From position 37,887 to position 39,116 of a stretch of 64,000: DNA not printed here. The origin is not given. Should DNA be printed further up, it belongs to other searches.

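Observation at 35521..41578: Glycan-modification cluster: DegT aminotransferase + WbqC + NeuD-like acetyltransferase + beta-propeller glycosidase-like + putative 2OG oxygenase + two GT2s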

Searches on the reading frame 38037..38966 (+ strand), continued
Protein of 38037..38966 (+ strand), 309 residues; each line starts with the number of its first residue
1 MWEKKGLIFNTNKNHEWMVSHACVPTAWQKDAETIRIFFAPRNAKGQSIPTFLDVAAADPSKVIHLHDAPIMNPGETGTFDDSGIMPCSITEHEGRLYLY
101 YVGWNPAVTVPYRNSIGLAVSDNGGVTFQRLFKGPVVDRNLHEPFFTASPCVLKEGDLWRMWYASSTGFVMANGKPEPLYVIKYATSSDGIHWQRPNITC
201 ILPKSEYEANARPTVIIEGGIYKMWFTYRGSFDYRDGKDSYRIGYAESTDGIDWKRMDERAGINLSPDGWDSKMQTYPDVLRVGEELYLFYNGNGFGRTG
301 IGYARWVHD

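Call 31: search_protein_families(library=pfam, proteins=[L008:10870-11682:+, L008:11592-12470:+, L008:12367-13206:+, L008:13058-14059:+, L016:977-2017:+, L017:6928-8115:+, L012:8701-9327:+, L014:2780-3565:+, L007:8187-9149:+, L013:10922-11686:+], max_evalue=0.001)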
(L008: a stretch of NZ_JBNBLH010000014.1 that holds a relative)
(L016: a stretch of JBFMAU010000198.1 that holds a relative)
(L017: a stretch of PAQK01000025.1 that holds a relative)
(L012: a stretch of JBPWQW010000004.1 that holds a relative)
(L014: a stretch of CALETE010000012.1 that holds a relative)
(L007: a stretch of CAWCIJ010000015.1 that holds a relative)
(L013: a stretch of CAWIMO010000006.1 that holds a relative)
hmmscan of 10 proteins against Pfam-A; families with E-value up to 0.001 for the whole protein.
L008:10870-11682:+ (271 aa): 2 families
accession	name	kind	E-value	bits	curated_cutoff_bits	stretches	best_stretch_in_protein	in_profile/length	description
PF05711.17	TylF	-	6.7e-08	32.5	23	1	83-236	89-232/264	Macrocin-O-methyltransferase (TylF)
PF13578.12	Methyltransf_24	-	1.6e-07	32.6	26.3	1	90-232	1-104/105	Methyltransferase domain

L008:11592-12470:+ (293 aa): 1 family
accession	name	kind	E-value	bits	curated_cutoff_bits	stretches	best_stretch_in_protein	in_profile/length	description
PF05721.19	PhyH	-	8.8e-19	69.1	22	1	45-229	2-212/213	Phytanoyl-CoA dioxygenase (PhyH)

L008:12367-13206:+ (280 aa): 6 families
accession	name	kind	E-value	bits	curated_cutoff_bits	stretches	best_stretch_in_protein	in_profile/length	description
PF13489.12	Methyltransf_23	-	7.7e-17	61.9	27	1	61-224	9-161/164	Methyltransferase domain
PF08241.18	Methyltransf_11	-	2.4e-09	38.2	21.2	1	80-170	2-95/95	Methyltransferase domain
PF13649.12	Methyltransf_25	-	3.7e-09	37.6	27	1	79-166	2-97/97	Methyltransferase domain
PF08242.18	Methyltransf_12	-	6.7e-07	30.4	30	1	79-168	1-98/98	Methyltransferase domain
PF05401.17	NodS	-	3.8e-06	27.3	24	1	54-169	23-143/201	Nodulation protein S (NodS)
PF13847.12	Methyltransf_31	-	0.00051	20.2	27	1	111-177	47-116/145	Methyltransferase domain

L008:13058-14059:+ (334 aa): 1 family
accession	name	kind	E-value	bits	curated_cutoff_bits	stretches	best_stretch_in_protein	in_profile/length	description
PF05721.19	PhyH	-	5e-14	53.5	22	1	68-276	2-204/213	Phytanoyl-CoA dioxygenase (PhyH)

L016:977-2017:+ (347 aa): 2 families
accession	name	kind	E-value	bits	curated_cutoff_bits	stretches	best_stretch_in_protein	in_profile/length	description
PF03102.20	NeuB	-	9.8e-80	267.9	22.1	1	50-276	1-241/241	NeuB family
PF08666.17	SAF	-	6.8e-10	39.8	21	1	289-345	2-62/63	SAF domain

L017:6928-8115:+ (396 aa): 0 families

L012:8701-9327:+ (209 aa): 7 families
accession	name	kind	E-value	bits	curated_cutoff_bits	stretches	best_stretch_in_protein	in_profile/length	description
PF08242.18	Methyltransf_12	-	5.6e-09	37.1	30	1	57-127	1-76/98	Methyltransferase domain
PF13649.12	Methyltransf_25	-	1.4e-06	29.3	27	1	57-127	2-75/97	Methyltransferase domain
PF13847.12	Methyltransf_31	-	7.1e-06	26.2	27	1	53-126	4-84/145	Methyltransferase domain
PF13489.12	Methyltransf_23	-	8.3e-06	26.1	27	1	50-126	20-91/164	Methyltransferase domain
PF08241.18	Methyltransf_11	-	4.2e-05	24.5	21.2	1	57-127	1-71/95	Methyltransferase domain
PF13679.12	Methyltransf_32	-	0.00024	21.5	27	1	43-96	13-72/143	Methyltransferase domain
PF05175.20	MTS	-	0.00028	21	23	1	41-141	21-123/170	Methyltransferase small domain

L014:2780-3565:+ (262 aa): 3 families
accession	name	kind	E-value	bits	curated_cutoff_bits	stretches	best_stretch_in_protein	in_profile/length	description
PF00106.31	adh_short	-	1.4e-36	126.3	26.6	1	20-211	2-190/195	short chain dehydrogenase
PF13561.12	adh_short_C2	-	1.3e-17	64.6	27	1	28-229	6-203/236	Enoyl-(Acyl carrier protein) reductase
PF08659.16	KR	-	1.1e-05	25.9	22.6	1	22-179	4-160/180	KR domain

L007:8187-9149:+ (321 aa): 3 families
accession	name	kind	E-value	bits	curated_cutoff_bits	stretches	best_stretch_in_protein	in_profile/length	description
PF05721.19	PhyH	-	4.7e-25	89.6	22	1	41-231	2-211/213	Phytanoyl-CoA dioxygenase (PhyH)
PF13640.12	2OG-FeII_Oxy_3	-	5.5e-05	24.5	27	1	144-235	10-94/98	2OG-Fe(II) oxygenase superfamily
PF13759.12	2OG-FeII_Oxy_5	-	5.7e-05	23.9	27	1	189-233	53-97/101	Putative 2OG-Fe(II) oxygenase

L013:10922-11686:+ (255 aa): 2 families
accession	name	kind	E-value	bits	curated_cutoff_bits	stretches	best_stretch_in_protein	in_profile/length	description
PF05711.17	TylF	-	5.2e-11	42.7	23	1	71-227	90-239/264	Macrocin-O-methyltransferase (TylF)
PF13578.12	Methyltransf_24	-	1e-05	26.8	26.3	1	77-216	1-104/105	Methyltransferase domain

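Call 33: search_protein_families(library=pfam, proteins=[L017:1769-2752:+, L017:3945-4934:+, L017:4931-7006:+, L017:7003-8118:+, L017:12602-14077:+, L016:4406-5512:+, L016:5567-6379:+, L016:6388-7542:+, L016:7371-9479:+, L016:10737-11849:+], max_evalue=0.01)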
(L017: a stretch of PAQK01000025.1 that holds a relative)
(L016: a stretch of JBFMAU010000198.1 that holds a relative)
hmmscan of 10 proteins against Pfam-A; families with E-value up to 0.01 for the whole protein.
L017:1769-2752:+ (327 aa): 10 families
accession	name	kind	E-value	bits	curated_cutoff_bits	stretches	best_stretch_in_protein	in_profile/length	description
PF02719.21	Polysacc_synt_2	-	4e-103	345.1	20.2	1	9-280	1-292/293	Polysaccharide biosynthesis protein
PF01370.27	Epimerase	-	4.1e-27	95.6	20.9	1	9-224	1-237/240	NAD dependent epimerase/dehydratase family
PF01073.25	3Beta_HSD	-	5.3e-17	62.2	22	1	10-133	1-122/280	3-beta hydroxysteroid dehydrogenase/isomerase family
PF16363.11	GDP_Man_Dehyd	-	5.9e-15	56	27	1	10-249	1-271/332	GDP-mannose 4,6 dehydratase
PF04321.23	RmlD_sub_bind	-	2.6e-11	43.6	27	1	9-178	3-159/287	RmlD substrate binding domain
PF13460.12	NAD_binding_10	-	8.3e-10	39.3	27.2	1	13-130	1-101/184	NAD(P)H-binding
PF05368.20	NmrA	-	2.6e-07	31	27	1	7-123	3-103/298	NmrA-like family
PF07993.18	NAD_binding_4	-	4.2e-07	29.8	20.1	1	12-131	2-140/258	Male sterility protein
PF00106.31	adh_short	-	1e-06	28.8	26.6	1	7-170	1-182/195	short chain dehydrogenase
PF08659.16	KR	-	1.9e-05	25.1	22.6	1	9-126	3-135/180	KR domain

L017:3945-4934:+ (329 aa): 6 families
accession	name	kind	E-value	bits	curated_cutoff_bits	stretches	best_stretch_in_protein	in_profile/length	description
PF22725.1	GFO_IDH_MocA_C3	-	5.8e-23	81.7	27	1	129-250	4-123/124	GFO/IDH/MocA C-terminal domain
PF01408.29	GFO_IDH_MocA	-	3e-20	73.5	24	1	3-117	2-119/120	Oxidoreductase family, NAD-binding Rossmann fold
PF02894.22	GFO_IDH_MocA_C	-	4.8e-17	62.9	22.9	1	130-327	1-216/218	Oxidoreductase family, C-terminal alpha/beta domain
PF03807.23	F420_oxidored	-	1.7e-05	25.8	21.6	1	3-77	1-76/94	NADP oxidoreductase coenzyme F420-dependent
PF00899.27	ThiF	-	0.0015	18.2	28.1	1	2-35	21-54/238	ThiF family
PF07991.19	KARI_N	-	0.0026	17.8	20.6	1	3-75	6-75/165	Acetohydroxy acid isomeroreductase, NADPH-binding domain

L017:4931-7006:+ (691 aa): 3 families
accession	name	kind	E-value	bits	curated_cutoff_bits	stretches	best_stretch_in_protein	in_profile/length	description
PF00202.27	Aminotran_3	-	2.9e-45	155.1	30.5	1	303-601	14-344/403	Aminotransferase class-III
PF02348.25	CTP_transf_3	-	1.8e-25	90.5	22.6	1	9-178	2-170/217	Cytidylyltransferase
PF12804.13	NTP_transf_3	-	1.2e-06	29.2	27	1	23-123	16-114/160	MobA-like NTP transferase domain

L017:7003-8118:+ (371 aa): 0 families

L017:12602-14077:+ (491 aa): 1 family
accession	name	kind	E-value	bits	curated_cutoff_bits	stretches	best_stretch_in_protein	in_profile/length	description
PF13472.12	Lipase_GDSL_2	-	1e-05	26.5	32.9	0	200-269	2-78/178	GDSL-like Lipase/Acylhydrolase family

L016:4406-5512:+ (368 aa): 6 families
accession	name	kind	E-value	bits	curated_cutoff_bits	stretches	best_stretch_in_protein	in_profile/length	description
PF13489.12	Methyltransf_23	-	9.4e-13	48.6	27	1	106-312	19-160/164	Methyltransferase domain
PF08241.18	Methyltransf_11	-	2.4e-12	47.7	21.2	1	178-238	36-93/95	Methyltransferase domain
PF13649.12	Methyltransf_25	-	7.9e-11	42.9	27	1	177-236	39-97/97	Methyltransferase domain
PF08242.18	Methyltransf_12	-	2.1e-08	35.2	30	1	177-237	39-97/98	Methyltransferase domain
PF13847.12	Methyltransf_31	-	1.9e-07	31.3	27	1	185-237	52-106/145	Methyltransferase domain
PF01209.24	Ubie_methyltran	-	0.0039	17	20.1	1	188-237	99-148/233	ubiE/COQ5 methyltransferase family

L016:5567-6379:+ (270 aa): 1 family
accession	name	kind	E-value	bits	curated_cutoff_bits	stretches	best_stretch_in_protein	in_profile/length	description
PF05721.19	PhyH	-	1.9e-05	25.5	22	0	43-162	56-202/213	Phytanoyl-CoA dioxygenase (PhyH)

L016:6388-7542:+ (384 aa): 1 family
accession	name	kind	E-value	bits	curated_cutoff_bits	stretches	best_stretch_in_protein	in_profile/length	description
PF13472.12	Lipase_GDSL_2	-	6.5e-06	27.2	32.9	1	147-363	2-177/178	GDSL-like Lipase/Acylhydrolase family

L016:7371-9479:+ (702 aa): 0 families

L016:10737-11849:+ (370 aa): 3 families
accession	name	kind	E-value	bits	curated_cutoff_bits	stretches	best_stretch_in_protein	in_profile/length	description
PF13692.12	Glyco_trans_1_4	-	1.6e-17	64.5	27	1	188-322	3-142/142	Glycosyl transferases group 1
PF00534.26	Glycos_transf_1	-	2.7e-12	47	26.4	1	187-336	16-172/172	Glycosyl transferases group 1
PF13524.12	Glyco_trans_1_2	-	9.2e-11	42.3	25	1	202-344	3-136/144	Glycosyl transferase-like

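Call 44: predict_structure(alignment_id=A1)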
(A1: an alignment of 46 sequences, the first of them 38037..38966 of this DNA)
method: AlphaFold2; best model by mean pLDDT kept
length: 309 residues; sequences in the alignment: 46
mean_pLDDT: 92.3   pTM: 0.92
mean pLDDT of the five models: 92.3, 91.8, 91.8, 91.7, 91.2
residues with pLDDT >= 90: 244; 70-90: 51; 50-70: 11; < 50: 3
segments of 3 or more residues with pLDDT < 50: 107-109
pLDDT, mean of each block of 10 residues (from residue 1): 92 87 87 97 90 97 96 91 94 97 68 87 98 93 93 97 94 89 98 97 96 97 97 89 98 98 92 94 96 74 88
secondary structure, 60 per line:
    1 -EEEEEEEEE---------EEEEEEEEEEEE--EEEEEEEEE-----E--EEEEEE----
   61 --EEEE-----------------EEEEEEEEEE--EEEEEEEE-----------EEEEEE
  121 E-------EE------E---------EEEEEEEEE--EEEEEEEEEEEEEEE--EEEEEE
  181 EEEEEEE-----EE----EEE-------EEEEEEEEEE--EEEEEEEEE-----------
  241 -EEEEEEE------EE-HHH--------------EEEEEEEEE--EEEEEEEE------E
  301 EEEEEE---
elements in order: E2-10 E20-31 E34-42 E51-56 E63-66 E84-93 E96-103 E115-121 E147-155 E158-172 E175-187 E199-201 E209-218 E221-229 E242-248 E275-283 E286-293 E300-306

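Call 48: fold_search(model_id=the predicted structure, library=pdb)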
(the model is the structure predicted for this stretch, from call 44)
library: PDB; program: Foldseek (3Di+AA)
matches with E <= 10: 977; with E <= 0.001: 386
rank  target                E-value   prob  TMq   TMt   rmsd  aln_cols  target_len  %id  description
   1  5mui_A                1.7e-12  1.00  0.76  0.68   4.4       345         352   16  Glycoside hydrolase BT_0996 (released 2017-03-22)
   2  5mt2                  5.0e-12  1.00  0.73  0.65   4.8       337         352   14  Glycoside hydrolase BT_0996 (released 2017-03-22)
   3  4qqs_B                6.8e-11  1.00  0.66  0.66   4.8       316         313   14  Crystal structure of a thermostable family-43 glycoside hydrolase (released 2015-03-11)
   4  6r3u_A                2.3e-10  1.00  0.63  0.42   7.8       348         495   14  Endo-levanase BT1760 mutant E221A from Bacteroides thetaiotaomicron complexed with levantetraose (released 2019-06-19)
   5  4qqs_A                2.5e-10  1.00  0.69  0.68   5.2       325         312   15  Crystal structure of a thermostable family-43 glycoside hydrolase (released 2015-03-11)
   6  6r3r                  7.9e-10  1.00  0.63  0.42   7.4       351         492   14  First crystal structure of endo-levanase BT1760 from Bacteroides thetaiotaomicron (released 2019-06-19)
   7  9fj8_B                9.2e-10  1.00  0.69  0.71   5.0       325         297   18  Teth514_1788 1,2-beta-oligomannan phosphorylase in complex with mannotetraose (released 2025-06-11)
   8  9fj8_A                1.1e-09  1.00  0.69  0.71   5.1       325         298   18  Teth514_1788 1,2-beta-oligomannan phosphorylase in complex with mannotetraose (released 2025-06-11)
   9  7znr_A                1.2e-09  1.00  0.64  0.43   7.2       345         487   14  Inactive D62N mutant of BT1760 Endo-acting levanase from Bacteroides thetaiotaomicron VPI-5482 (released 2023-06-21)
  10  9gph_B                1.8e-09  1.00  0.69  0.72   5.0       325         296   18  Teth514_1788 1,2-beta-oligomannan phosphorylase in complex with mannose (-1) and phosphate (released 2025-09-17)
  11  8hhv_A                2.5e-09  1.00  0.65  0.44   5.3       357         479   12  endo-alpha-D-arabinanase EndoMA1 from Microbacterium arabinogalactanolyticum (released 2023-08-16)
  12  9gph_A                3.2e-09  1.00  0.69  0.70   5.0       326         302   17  Teth514_1788 1,2-beta-oligomannan phosphorylase in complex with mannose (-1) and phosphate (released 2025-09-17)
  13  8a9y_E                3.4e-09  1.00  0.64  0.42   7.7       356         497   13  Substrate-free levan utilisation machinery (utilisome) (released 2023-06-07)
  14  3cu9                  3.7e-09  1.00  0.65  0.64   7.3       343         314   14  High resolution crystal structure of 1,5-alpha-L-arabinanase from Geobacillus Stearothermophilus (released 2009-04-21)
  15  3a71                  5.0e-09  1.00  0.57  0.51   8.5       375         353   12  High resolution structure of Penicillium chrysogenum alpha-L-arabinanase (released 2010-09-15)
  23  7fip_B                1.1e-08  1.00  0.70  0.71   4.4       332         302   16  The native structure of beta-1,2-mannobiose phosphorylase from Thermoanaerobacter sp. (released 2022-01-05)
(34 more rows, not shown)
